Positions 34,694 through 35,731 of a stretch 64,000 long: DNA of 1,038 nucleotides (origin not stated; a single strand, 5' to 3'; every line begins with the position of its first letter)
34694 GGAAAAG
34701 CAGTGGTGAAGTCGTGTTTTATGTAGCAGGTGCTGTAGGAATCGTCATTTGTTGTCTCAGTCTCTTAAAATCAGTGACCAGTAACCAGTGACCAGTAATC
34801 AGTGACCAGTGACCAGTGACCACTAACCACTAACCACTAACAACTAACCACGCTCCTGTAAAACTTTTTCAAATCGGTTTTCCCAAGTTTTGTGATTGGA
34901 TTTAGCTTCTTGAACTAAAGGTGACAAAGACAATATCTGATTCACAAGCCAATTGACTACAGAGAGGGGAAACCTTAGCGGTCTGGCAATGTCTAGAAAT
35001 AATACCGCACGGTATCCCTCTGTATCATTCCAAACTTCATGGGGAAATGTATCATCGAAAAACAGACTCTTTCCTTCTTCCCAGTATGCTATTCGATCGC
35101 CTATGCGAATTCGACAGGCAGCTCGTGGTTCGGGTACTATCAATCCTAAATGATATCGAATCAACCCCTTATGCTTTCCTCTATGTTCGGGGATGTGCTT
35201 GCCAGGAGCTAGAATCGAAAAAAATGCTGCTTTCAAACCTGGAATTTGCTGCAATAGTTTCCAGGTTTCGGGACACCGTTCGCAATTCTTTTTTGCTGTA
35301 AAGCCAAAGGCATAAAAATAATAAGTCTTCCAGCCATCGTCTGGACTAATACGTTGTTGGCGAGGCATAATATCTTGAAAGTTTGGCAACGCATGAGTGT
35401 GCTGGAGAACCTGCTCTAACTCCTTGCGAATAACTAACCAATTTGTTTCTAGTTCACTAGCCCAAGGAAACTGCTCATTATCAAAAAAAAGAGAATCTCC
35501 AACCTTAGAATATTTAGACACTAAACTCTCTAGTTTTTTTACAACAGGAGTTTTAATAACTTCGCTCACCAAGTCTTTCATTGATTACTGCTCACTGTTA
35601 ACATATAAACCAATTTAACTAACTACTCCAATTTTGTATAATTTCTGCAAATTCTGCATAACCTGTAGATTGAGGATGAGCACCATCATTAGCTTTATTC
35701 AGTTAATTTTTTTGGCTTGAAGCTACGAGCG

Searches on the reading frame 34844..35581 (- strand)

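Call 54: search_protein_families(library=pfam, proteins=[window:34844-35581:-], max_evalue=0.0001)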
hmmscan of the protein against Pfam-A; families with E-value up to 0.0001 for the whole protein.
window:34844-35581:- (245 aa): 1 family
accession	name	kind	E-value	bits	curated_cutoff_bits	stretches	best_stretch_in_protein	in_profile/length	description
PF05118.21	Asp_Arg_Hydrox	-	2.4e-53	180.7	22.6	1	45-201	1-157/157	Aspartyl/Asparaginyl beta-hydroxylase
